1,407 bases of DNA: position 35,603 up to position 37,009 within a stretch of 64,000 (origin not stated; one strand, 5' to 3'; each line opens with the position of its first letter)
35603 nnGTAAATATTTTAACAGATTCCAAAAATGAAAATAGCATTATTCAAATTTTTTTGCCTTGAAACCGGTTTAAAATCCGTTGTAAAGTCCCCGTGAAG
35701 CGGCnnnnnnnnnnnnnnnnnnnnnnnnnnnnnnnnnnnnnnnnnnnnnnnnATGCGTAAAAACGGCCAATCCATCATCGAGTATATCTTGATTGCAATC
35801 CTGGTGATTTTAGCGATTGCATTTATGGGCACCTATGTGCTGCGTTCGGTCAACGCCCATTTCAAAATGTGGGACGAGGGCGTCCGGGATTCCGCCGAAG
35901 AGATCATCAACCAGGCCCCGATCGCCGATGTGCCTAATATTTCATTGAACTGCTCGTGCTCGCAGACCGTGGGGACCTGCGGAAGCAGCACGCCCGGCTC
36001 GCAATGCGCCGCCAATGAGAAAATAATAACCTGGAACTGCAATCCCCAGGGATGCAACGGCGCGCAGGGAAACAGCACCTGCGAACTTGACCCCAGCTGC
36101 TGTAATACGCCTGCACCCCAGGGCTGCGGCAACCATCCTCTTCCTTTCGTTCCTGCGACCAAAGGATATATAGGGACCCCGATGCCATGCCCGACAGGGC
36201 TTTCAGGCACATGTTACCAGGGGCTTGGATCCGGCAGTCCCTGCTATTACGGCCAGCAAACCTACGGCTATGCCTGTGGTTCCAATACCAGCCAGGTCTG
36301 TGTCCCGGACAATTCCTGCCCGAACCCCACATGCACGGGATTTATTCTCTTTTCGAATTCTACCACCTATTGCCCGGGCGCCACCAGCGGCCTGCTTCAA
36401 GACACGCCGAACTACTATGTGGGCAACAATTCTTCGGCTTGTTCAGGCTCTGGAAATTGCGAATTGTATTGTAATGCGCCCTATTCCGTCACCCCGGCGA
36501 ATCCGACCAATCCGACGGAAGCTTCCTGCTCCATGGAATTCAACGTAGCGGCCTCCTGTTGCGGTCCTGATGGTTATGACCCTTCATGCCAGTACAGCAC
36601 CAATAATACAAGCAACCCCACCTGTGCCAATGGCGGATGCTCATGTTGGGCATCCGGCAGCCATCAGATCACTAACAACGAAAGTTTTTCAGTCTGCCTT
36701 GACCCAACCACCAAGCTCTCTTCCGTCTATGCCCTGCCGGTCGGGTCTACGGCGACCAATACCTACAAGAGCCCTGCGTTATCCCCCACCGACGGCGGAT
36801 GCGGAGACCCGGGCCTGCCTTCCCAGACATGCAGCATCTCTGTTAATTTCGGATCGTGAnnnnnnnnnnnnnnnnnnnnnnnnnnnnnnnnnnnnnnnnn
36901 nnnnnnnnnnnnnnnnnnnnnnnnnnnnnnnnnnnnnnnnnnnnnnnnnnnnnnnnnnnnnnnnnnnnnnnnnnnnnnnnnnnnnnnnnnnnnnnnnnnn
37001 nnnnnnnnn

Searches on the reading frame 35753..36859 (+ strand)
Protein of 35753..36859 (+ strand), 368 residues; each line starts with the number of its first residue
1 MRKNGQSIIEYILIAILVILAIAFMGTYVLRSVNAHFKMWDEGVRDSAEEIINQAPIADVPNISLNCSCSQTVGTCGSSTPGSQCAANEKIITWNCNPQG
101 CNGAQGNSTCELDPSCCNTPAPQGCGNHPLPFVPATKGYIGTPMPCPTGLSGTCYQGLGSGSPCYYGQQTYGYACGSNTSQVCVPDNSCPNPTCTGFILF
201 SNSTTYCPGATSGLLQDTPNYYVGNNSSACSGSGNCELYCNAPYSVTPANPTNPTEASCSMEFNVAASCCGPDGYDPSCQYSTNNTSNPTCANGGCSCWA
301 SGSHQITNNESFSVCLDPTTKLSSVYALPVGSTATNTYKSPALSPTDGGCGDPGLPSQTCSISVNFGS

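Call 5: search_protein_families(library=pfam, proteins=[window:35753-36859:+], max_evalue=0.01)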
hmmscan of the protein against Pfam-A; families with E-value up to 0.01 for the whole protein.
window:35753-36859:+ (368 aa): 0 families

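Call 6: search_protein_families(library=ncbifam, proteins=[window:35753-36859:+], max_evalue=0.01)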
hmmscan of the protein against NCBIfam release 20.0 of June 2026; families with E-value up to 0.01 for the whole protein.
window:35753-36859:+ (368 aa): 0 families

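Call 10: find_encoding_contigs(protein=window:35753-36859:+, flank=10000, max_places=6)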
Protein window:35753-36859:+ (368 aa): no gene with exactly this product is on record in the collection.

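Call 11: find_homologous_proteins(query=window:35753-36859:+)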
Query window:35753-36859:+ (368 aa): 12 proteins with E <= 0.001 among 1160 candidates.
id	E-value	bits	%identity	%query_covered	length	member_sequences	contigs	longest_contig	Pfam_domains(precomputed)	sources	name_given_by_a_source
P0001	1.5e-248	842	100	100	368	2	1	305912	-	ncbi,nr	ncbi:MAG: hypothetical protein KGJ09_00585 [Candidatus Omnitrophica bacterium]|nr:hypothetical prote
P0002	6.3e-119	416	53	100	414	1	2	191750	-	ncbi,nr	ncbi:MAG: hypothetical protein KGK03_00765 [Candidatus Omnitrophica bacterium]|nr:hypothetical prote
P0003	7.9e-63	231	41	99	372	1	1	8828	-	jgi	jgi:hypothetical protein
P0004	6.7e-56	208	47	66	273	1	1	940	-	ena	-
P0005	1.3e-51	194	38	99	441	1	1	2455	-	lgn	-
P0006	1.6e-45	174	38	99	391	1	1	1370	-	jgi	jgi:hypothetical protein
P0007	3.7e-42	163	39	100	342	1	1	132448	-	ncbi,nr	ncbi:MAG: hypothetical protein HQL12_05200 [Candidatus Omnitrophica bacterium]|nr:hypothetical prote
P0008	4.4e-36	143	41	64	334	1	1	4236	-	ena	-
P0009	3.1e-34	137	39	73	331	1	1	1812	-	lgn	-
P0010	1.7e-31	128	40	68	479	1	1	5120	-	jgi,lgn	-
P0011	2.6e-31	127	40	66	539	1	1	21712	PF05203.22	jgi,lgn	-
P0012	2.6e-24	104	41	54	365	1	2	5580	-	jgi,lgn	jgi:hypothetical protein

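Call 12: find_encoding_contigs(protein=P0002, flank=10000, max_places=3)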
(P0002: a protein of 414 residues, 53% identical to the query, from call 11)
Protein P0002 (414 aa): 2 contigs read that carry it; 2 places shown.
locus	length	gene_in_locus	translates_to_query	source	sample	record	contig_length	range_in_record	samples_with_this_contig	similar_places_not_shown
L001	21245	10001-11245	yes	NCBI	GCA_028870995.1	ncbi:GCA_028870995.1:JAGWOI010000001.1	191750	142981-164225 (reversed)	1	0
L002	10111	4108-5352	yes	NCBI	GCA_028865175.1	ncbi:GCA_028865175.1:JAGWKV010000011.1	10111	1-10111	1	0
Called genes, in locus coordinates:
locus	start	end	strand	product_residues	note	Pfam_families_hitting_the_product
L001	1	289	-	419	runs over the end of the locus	PF00171:Aldedh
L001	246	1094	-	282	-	PF00696:AA_kinase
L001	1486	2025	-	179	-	PF09970:DUF2204 (weak), PF19502:DUF6036 (weak), PF08843:AbiEii (faint), PF14907:NTP_transf_5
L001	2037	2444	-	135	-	PF08570:DUF1761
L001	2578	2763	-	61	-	-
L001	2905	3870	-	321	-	PF01018:GTP1_OBG, PF01926:MMR_HSR1, PF02421:FeoB_N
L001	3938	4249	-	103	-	PF00829:Ribosomal_L21p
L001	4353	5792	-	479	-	-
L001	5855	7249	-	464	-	PF07660:STN, PF03958:Secretin_N, PF00263:Secretin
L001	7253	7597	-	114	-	-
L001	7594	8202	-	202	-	PF04350:PilO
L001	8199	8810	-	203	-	PF05137:PilN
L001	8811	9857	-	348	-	PF11104:PilM_2, PF14450:FtsA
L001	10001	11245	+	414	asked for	-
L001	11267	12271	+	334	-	PF04055:Radical_SAM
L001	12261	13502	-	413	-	-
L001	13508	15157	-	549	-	PF04055:Radical_SAM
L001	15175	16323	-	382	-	PF04055:Radical_SAM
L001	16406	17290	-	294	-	PF01478:Peptidase_A24 (weak)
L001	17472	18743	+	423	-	PF02310:B12-binding (weak), PF04055:Radical_SAM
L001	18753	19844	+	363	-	PF04055:Radical_SAM, PF13186:SPASM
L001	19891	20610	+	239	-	PF00535:Glycos_transf_2, PF10111:Glyco_tranf_2_2 (weak)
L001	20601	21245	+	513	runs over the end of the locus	PF02310:B12-binding, PF04055:Radical_SAM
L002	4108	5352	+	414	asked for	-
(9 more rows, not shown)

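Call 13: find_encoding_contigs(protein=P0007, flank=10000, max_places=3)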
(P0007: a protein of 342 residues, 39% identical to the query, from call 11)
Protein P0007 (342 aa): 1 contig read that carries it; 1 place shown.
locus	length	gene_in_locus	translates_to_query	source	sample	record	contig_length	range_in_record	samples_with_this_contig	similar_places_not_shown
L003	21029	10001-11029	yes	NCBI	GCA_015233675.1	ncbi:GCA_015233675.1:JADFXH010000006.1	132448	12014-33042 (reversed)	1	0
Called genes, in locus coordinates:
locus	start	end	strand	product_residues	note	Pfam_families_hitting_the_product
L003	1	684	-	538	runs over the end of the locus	PF01293:PEPCK_ATP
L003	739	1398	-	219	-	-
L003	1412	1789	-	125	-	PF00072:Response_reg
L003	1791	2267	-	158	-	PF05036:SPOR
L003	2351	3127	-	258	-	PF00929:RNase_T, PF20600:ExoX-like_C (faint)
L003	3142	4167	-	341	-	PF07478:Dala_Dala_lig_C, PF13535:ATP-grasp_4 (faint)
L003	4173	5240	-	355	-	PF15887:Peptidase_Mx (weak)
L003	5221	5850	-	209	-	-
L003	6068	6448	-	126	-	PF01471:PG_binding_1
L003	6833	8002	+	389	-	PF00437:T2SSE, PF13401:AAA_22 (faint)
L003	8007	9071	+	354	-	PF00437:T2SSE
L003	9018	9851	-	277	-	PF00924:MS_channel_2nd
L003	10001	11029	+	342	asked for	-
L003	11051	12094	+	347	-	-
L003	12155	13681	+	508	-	PF13231:PMT_2 (weak)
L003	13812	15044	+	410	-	PF02310:B12-binding, PF04055:Radical_SAM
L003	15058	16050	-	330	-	PF00733:Asn_synthase, PF06508:QueC (weak)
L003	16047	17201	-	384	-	PF04055:Radical_SAM, PF13186:SPASM (weak)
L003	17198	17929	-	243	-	PF10096:DUF2334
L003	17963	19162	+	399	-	PF04101:Glyco_tran_28_C (weak)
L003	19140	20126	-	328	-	PF04055:Radical_SAM, PF13353:Fer4_12 (weak)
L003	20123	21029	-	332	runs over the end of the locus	PF04055:Radical_SAM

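Call 15: find_encoding_contigs(protein=P0011, flank=10000, max_places=2)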
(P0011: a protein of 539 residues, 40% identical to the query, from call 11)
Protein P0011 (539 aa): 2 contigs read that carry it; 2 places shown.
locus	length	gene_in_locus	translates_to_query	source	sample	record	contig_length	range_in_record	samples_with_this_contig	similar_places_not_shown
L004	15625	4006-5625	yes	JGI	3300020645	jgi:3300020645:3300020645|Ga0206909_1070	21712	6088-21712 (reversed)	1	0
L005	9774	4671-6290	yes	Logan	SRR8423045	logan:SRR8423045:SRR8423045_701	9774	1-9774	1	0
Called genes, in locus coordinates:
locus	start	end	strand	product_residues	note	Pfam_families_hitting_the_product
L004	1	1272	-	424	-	?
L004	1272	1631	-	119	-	-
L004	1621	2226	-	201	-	PF04350:PilO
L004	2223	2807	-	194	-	-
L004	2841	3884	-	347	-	PF11104:PilM_2, PF14450:FtsA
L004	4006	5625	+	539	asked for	PF05203:Hom_end_hint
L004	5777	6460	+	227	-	PF01797:Y1_Tnp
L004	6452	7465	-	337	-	-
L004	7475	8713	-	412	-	PF28597:T2SSF_N, PF00482:T2SSF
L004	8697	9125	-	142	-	PF05157:MshEN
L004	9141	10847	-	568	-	PF05157:MshEN, PF00437:T2SSE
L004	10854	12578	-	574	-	PF05157:MshEN, PF00437:T2SSE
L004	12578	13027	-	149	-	PF05157:MshEN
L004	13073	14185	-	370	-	PF01098:FTSW_RODA_SPOVE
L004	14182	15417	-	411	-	PF05090:HTTM, PF04134:DCC1-like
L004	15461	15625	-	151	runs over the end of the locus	-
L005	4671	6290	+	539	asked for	PF05203:Hom_end_hint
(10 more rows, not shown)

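Call 16: find_encoding_contigs(protein=P0003, flank=10000, max_places=2)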
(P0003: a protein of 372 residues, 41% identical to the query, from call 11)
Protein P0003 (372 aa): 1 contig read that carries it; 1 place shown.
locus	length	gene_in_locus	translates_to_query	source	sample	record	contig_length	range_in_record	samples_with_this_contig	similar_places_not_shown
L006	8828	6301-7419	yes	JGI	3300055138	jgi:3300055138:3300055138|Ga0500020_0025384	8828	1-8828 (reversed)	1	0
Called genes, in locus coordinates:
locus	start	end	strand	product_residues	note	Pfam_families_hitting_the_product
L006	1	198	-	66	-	?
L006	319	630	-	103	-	PF00829:Ribosomal_L21p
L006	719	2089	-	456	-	PF10150:RNase_E_G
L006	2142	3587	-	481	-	PF07660:STN, PF03958:Secretin_N, PF00263:Secretin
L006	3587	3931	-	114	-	-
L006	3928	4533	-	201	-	PF04350:PilO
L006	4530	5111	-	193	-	PF05137:PilN (weak)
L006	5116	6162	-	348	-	PF11104:PilM_2, PF14450:FtsA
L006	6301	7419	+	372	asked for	-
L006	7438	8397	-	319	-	PF00733:Asn_synthase, PF06508:QueC (weak)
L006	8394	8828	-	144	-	?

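Call 35: search_protein_families(library=pfam, proteins=[L004:6452-7465:-], max_evalue=1)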
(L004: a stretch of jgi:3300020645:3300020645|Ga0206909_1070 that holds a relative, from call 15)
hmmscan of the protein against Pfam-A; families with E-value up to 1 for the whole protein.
L004:6452-7465:- (337 aa): 18 families
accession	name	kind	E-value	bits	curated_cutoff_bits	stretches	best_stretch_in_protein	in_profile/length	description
PF10473.14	CENP-F_leu_zip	-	0.00022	21.7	34.5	2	245-335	1-91/140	Leucine-rich repeats of kinetochore protein Cenp-F/LEK1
PF25762.1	HAUS1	-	0.0038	17.5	40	1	39-134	104-199/236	HAUS augmin-like complex subunit 1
PF00261.25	Tropomyosin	-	0.01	15.7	38.6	1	31-121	149-239/242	Tropomyosin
PF14662.11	KASH_CCD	-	0.029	14.8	43.3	1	251-333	57-139/191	Coiled-coil region of CCDC155 or KASH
PF19220.6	Rod_CreS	-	0.032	13.7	100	1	42-142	90-190/359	Crescentin, rod domain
PF10498.14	IFT57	-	0.07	12.5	40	1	31-116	236-321/360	Intra-flagellar transport protein 57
PF11773.13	ComGE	-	0.086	13.2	25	1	158-200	25-67/82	Competence system putative prepilin ComGE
PF05615.18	THOC7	-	0.099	13.4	28.7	1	213-317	7-108/136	Tho complex subunit 7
PF01166.23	TSC22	-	0.11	13.1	30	0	215-232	19-36/57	TSC-22/dip/bun family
PF17465.7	U83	-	0.12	13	25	0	186-232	23-69/97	Chemokine-like protein, HHV-6 U83 gene product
PF00170.26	bZIP_1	-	0.15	12.7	27.6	1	39-71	30-62/64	bZIP transcription factor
PF18120.7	DUF5597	-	0.18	12.4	23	1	259-304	1-46/133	Domain of unknown function (DUF5597)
PF03961.19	FapA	-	0.19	11.7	31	1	46-131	146-229/272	Flagellar Assembly Protein A beta solenoid domain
PF08702.15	Fib_alpha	-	0.36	11.5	29.9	2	39-127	32-124/143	Fibrinogen alpha/beta chain family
PF17675.6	APG6_N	-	0.43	11.5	45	0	250-336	12-93/132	Apg6 coiled-coil region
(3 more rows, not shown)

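Call 39: search_protein_families(library=ncbifam, proteins=[L001:16406-17290:-, window:35753-36859:+, L004:9141-10847:-, L004:10854-12578:-, L004:7475-8713:-, L003:6833-8002:+, L003:8007-9071:+], max_evalue=0.1)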
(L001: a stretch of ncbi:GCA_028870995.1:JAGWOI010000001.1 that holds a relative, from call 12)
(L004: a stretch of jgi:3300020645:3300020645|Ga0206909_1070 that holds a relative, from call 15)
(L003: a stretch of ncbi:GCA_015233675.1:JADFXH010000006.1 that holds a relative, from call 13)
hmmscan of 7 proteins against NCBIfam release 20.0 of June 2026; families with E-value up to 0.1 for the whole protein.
L001:16406-17290:- (294 aa): 0 families

window:35753-36859:+ (368 aa): 0 families

L004:9141-10847:- (568 aa): 40 families (the best 25 are shown)
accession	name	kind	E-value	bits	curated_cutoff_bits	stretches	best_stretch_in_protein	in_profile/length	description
TIGR02538.1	type_IV_pilB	equivalog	5.2e-181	603.1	675.65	1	8-565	2-563/564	type IV-A pilus assembly ATPase PilB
TIGR02533.1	type_II_gspE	equivalog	1.2e-175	584.9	630.25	1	83-563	7-485/486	type II secretion system ATPase GspE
NF053534.1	T4PilAsmATPsTfpB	equivalog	2e-135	452.5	850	1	58-564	74-582/584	type IV pilus assembly ATPase TfpB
NF007755.0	PRK10436.1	equivalog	1e-133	446.4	617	1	85-565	14-460/465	type II secretion system protein GspE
NF041000.1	ATPase_ComGA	equivalog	2e-74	249.9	300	1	192-455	3-265/267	competence type IV pilus ATPase ComGA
TIGR01420.1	pilT_fam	subfamily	7.5e-55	186.5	319.1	1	192-457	5-270/343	PilT/PilU family type 4a pilus ATPase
TIGR02525.1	plasmid_TraJ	equivalog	7.4e-28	97.6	368.3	1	284-435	120-272/372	plasmid transfer ATPase TraJ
TIGR02524.1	dot_icm_DotB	equivalog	2.6e-25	89.4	463.3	1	312-434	127-258/358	Dot/Icm type IV secretion system ATPase DotB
NF058587.1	archaellum_moto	equivalog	4.6e-14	52.1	550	1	322-433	278-394/527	archaellum flagellar ATPase motor FlaI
TIGR02782.1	TrbB_P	equivalog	1.2e-13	51.1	304.55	1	305-433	123-253/303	P-type conjugative transfer ATPase TrbB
TIGR03819.1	heli_sec_ATPase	hypoth_equivalog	1.5e-13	50.6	373.15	1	278-437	136-302/340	TadA family conjugal transfer-associated ATPase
TIGR02788.1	VirB11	equivalog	1.9e-13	50.1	249.95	1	307-436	133-266/308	P-type DNA transfer ATPase VirB11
NF010469.0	PRK13894.1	subfamily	6.8e-12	45.4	508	1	318-433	148-265/320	conjugal transfer ATPase TrbB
NF010407.0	PRK13833.1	subfamily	8.2e-11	41.9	499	1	308-435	134-262/323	conjugal transfer protein TrbB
NF008411.1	PRK11234.1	equivalog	1.1e-09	37.3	1170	1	21-146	497-621/723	cyclic di-3',5'-guanylate-activated glycosyltransferase NfrB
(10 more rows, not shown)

L004:10854-12578:- (574 aa): 26 families (the best 25 are shown)
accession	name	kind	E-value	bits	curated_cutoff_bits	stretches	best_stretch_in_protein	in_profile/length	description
TIGR02538.1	type_IV_pilB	equivalog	4.4e-186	619.8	675.65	1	8-571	2-562/564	type IV-A pilus assembly ATPase PilB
TIGR02533.1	type_II_gspE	equivalog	8.7e-168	558.9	630.25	1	79-571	3-486/486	type II secretion system ATPase GspE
NF053534.1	T4PilAsmATPsTfpB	equivalog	1.2e-131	440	850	1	47-571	63-582/584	type IV pilus assembly ATPase TfpB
NF007755.0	PRK10436.1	equivalog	1.3e-128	429.7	617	1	91-571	20-459/465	type II secretion system protein GspE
NF041000.1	ATPase_ComGA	equivalog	9.2e-73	244.5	300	1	195-461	2-266/267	competence type IV pilus ATPase ComGA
TIGR01420.1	pilT_fam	subfamily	2e-53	181.9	319.1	1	194-466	3-274/343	PilT/PilU family type 4a pilus ATPase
TIGR02525.1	plasmid_TraJ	equivalog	7.9e-30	104.1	368.3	1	288-461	119-299/372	plasmid transfer ATPase TraJ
TIGR02524.1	dot_icm_DotB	equivalog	3.9e-19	69.1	463.3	1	322-441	132-260/358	Dot/Icm type IV secretion system ATPase DotB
NF058587.1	archaellum_moto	equivalog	3.1e-17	62.5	550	1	327-474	278-431/527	archaellum flagellar ATPase motor FlaI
TIGR02782.1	TrbB_P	equivalog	6.1e-17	61.9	304.55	1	326-439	138-254/303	P-type conjugative transfer ATPase TrbB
TIGR02788.1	VirB11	equivalog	7.4e-15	54.8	249.95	1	317-441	138-266/308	P-type DNA transfer ATPase VirB11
NF010469.0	PRK13894.1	subfamily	4.4e-14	52.6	508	1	323-437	148-264/320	conjugal transfer ATPase TrbB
NF008411.1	PRK11234.1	equivalog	1.1e-13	50.5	1170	1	5-185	481-662/723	cyclic di-3',5'-guanylate-activated glycosyltransferase NfrB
NF010407.0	PRK13833.1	subfamily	2.1e-12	47.1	499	1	327-440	147-262/323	conjugal transfer protein TrbB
TIGR03819.1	heli_sec_ATPase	hypoth_equivalog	3.8e-12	46.1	373.15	1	283-420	136-279/340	TadA family conjugal transfer-associated ATPase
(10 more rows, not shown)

L004:7475-8713:- (412 aa): 8 families
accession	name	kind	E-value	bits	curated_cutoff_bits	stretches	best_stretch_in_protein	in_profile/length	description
NF052606.1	T4PiliAsmPilCMyx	equivalog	8.3e-126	420.2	700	1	6-412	16-419/419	type IV pilus assembly protein PilC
TIGR02120.1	GspF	equivalog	5.5e-122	407.9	424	1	12-410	1-400/401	type II secretion system inner membrane protein GspF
NF052607.1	T4PiliAsmPilCThrm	equivalog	1.2e-120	403.4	700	1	9-409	1-402/406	type IV pilus assembly protein PilC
NF047826.1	T3SSXpsF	equivalog_domain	5.6e-85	285.6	650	1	9-411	1-404/405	type II secretion system protein XpsF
NF007861.0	PRK10573.1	equivalog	4e-84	283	401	1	12-412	7-399/401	protein transport protein HofC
NF041012.2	T4P_ComGB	equivalog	9.6e-41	140.2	240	1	78-407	6-330/332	competence type IV pilus assembly protein ComGB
NF045751.1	MPN385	equivalog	0.0028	18.3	120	1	348-405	40-96/105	MPN385 family protein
NF008731.0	PRK11752.1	equivalog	0.0086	15.3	325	1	52-174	16-143/287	glutathione-dependent disulfide-bond oxidoreductase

L003:6833-8002:+ (389 aa): 43 families (the best 25 are shown)
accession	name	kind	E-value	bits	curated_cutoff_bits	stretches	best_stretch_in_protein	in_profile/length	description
TIGR01420.1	pilT_fam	subfamily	3.9e-110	368.3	319.1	1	41-381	2-342/343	PilT/PilU family type 4a pilus ATPase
TIGR02524.1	dot_icm_DotB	equivalog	2.4e-44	152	463.3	1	40-370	5-347/358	Dot/Icm type IV secretion system ATPase DotB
TIGR02525.1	plasmid_TraJ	equivalog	2.6e-38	132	368.3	1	38-372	9-362/372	plasmid transfer ATPase TraJ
NF041000.1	ATPase_ComGA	equivalog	6e-35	120.5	300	1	43-308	2-266/267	competence type IV pilus ATPase ComGA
NF007755.0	PRK10436.1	equivalog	8.7e-35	120.3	617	1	41-308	89-356/465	type II secretion system protein GspE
TIGR02538.1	type_IV_pilB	equivalog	1.2e-32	113.3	675.65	1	160-280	315-431/564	type IV-A pilus assembly ATPase PilB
TIGR02533.1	type_II_gspE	equivalog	1.8e-31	109.3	630.25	1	156-307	238-379/486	type II secretion system ATPase GspE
NF053534.1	T4PilAsmATPsTfpB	equivalog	6.4e-28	97.5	850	1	155-307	330-472/584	type IV pilus assembly ATPase TfpB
TIGR02782.1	TrbB_P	equivalog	3.4e-11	43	304.55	1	163-304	138-278/303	P-type conjugative transfer ATPase TrbB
NF058587.1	archaellum_moto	equivalog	9.1e-11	41.2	550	1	164-279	278-394/527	archaellum flagellar ATPase motor FlaI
TIGR03819.1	heli_sec_ATPase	hypoth_equivalog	1.7e-10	40.7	373.15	1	162-273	179-289/340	TadA family conjugal transfer-associated ATPase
TIGR02788.1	VirB11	equivalog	2.5e-10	39.9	249.95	1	163-276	146-260/308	P-type DNA transfer ATPase VirB11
NF010407.0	PRK13833.1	subfamily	2.6e-08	33.7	499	1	164-302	147-283/323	conjugal transfer protein TrbB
NF010469.0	PRK13894.1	subfamily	1.4e-07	31.1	508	1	163-279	151-265/320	conjugal transfer ATPase TrbB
NF010425.0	PRK13851.1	equivalog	1.9e-06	27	461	1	163-276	164-275/344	type IV secretion system protein VirB11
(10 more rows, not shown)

L003:8007-9071:+ (354 aa): 32 families (the best 25 are shown)
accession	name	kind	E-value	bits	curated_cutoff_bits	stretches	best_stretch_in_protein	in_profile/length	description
TIGR01420.1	pilT_fam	subfamily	2.8e-122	408.2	319.1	1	4-343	2-341/343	PilT/PilU family type 4a pilus ATPase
TIGR02525.1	plasmid_TraJ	equivalog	2.8e-43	148.3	368.3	1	7-299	15-326/372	plasmid transfer ATPase TraJ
TIGR02524.1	dot_icm_DotB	equivalog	4.4e-36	124.8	463.3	1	91-309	101-323/358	Dot/Icm type IV secretion system ATPase DotB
TIGR02533.1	type_II_gspE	equivalog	1.5e-35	122.9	630.25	1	116-270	235-379/486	type II secretion system ATPase GspE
NF007755.0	PRK10436.1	equivalog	8.7e-35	120.3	617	1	4-270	89-355/465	type II secretion system protein GspE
NF041000.1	ATPase_ComGA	equivalog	5.5e-33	114.1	300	1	96-271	97-266/267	competence type IV pilus ATPase ComGA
TIGR02538.1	type_IV_pilB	equivalog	1.5e-32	113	675.65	1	10-269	191-451/564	type IV-A pilus assembly ATPase PilB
NF053534.1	T4PilAsmATPsTfpB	equivalog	4e-29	101.5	850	1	68-249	274-457/584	type IV pilus assembly ATPase TfpB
NF058587.1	archaellum_moto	equivalog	2.1e-15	56.5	550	1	127-243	278-395/527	archaellum flagellar ATPase motor FlaI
TIGR02782.1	TrbB_P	equivalog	4.4e-14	52.5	304.55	1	127-268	139-279/303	P-type conjugative transfer ATPase TrbB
NF010469.0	PRK13894.1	subfamily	2.4e-11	43.6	508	1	127-263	152-288/320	conjugal transfer ATPase TrbB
TIGR02788.1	VirB11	equivalog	3.9e-11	42.5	249.95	1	127-250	147-271/308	P-type DNA transfer ATPase VirB11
TIGR03819.1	heli_sec_ATPase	hypoth_equivalog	5.8e-09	35.6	373.15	1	127-240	181-296/340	TadA family conjugal transfer-associated ATPase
NF010407.0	PRK13833.1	subfamily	9.4e-09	35.1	499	1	127-268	147-286/323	conjugal transfer protein TrbB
NF053672.1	bindosome_BasE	exception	5.1e-07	28.8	1000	1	127-245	273-392/512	bindosome assembly system ATPase subunit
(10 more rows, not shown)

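Call 40: predict_structure(alignment_id=A2)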
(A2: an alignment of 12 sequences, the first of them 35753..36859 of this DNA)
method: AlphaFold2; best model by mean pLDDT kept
length: 368 residues; sequences in the alignment: 12
mean_pLDDT: 53.0   pTM: 0.30
mean pLDDT of the five models: 53.0, 50.4, 46.8, 45.9, 42.7
residues with pLDDT >= 90: 0; 70-90: 49; 50-70: 158; < 50: 161
segments of 3 or more residues with pLDDT < 50: 1-3, 131-139, 160-162, 193-203, 205-236, 265-268, 270-311, 315-320, 329-368
pLDDT, mean of each block of 10 residues (from residue 1): 56 84 68 61 56 52 59 64 61 68 62 68 65 40 65 63 64 60 70 47 46 35 34 45 53 54 50 37 30 34 45 49 51 39 40 42 39
secondary structure, 60 per line:
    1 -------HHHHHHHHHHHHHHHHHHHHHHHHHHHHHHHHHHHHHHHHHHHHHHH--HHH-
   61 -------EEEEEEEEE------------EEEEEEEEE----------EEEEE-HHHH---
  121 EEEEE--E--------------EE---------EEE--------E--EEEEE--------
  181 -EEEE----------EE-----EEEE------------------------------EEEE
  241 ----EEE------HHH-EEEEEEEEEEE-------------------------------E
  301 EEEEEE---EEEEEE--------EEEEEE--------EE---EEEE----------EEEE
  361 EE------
elements in order: H8-54 E68-76 E89-97 E108-112 H114-117 E121-125 E154-156 E168-172 E182-185 E203-206 E237-240 E245-247 E258-268 E300-306 E310-315 E324-329 E343-346 E357-362

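Call 42: find_related_loci(query=A2, collection=metagenome_contigs, flank=7000)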
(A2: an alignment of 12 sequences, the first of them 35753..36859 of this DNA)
Query A2 (368 aa) in metagenome_contigs; peptide patterns used: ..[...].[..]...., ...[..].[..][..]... (x = any residue, [..] = any of these).
144 stretches matched a pattern; 44 encode a relative of the query (tblastn E <= 1e-3); 44 distinct loci.
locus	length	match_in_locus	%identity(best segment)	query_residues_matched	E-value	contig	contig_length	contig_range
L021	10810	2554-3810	37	1-367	8e-59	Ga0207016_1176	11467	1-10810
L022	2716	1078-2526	33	1-368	2e-57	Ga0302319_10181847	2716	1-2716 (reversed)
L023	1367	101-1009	39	1-366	2e-60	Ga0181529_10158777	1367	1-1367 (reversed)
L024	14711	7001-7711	44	1-266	7e-53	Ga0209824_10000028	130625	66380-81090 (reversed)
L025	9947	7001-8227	37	1-366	4e-52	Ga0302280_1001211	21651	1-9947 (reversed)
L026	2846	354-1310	36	1-366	3e-51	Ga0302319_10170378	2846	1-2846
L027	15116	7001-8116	37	1-365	5e-50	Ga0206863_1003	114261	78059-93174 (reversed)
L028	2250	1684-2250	49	1-199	1e-50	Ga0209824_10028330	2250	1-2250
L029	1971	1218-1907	41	1-266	1e-50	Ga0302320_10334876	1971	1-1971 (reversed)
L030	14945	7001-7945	36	1-366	5e-49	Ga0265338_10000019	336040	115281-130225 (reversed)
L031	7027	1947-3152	34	1-329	2e-47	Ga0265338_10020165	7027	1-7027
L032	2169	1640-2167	50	1-177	8e-48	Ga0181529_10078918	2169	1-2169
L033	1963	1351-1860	47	1-198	8e-47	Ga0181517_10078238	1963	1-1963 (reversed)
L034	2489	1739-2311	48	1-196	1e-45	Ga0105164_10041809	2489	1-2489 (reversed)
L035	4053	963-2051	35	1-366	2e-45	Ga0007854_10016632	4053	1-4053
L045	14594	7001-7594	45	1-198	2e-41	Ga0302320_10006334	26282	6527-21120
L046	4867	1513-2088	44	1-197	1e-40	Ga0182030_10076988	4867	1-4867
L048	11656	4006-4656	40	1-242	5e-39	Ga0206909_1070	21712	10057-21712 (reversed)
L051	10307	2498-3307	37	1-249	3e-38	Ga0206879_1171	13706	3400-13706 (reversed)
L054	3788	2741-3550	38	1-255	6e-37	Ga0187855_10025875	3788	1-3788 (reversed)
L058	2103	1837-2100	65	1-85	3e-31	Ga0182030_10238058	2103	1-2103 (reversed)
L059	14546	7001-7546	39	1-198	5e-31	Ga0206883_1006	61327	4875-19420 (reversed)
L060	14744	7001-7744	39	1-243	1e-30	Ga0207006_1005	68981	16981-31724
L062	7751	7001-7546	38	3-186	1e-26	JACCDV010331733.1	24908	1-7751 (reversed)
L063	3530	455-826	40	1-115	3e-21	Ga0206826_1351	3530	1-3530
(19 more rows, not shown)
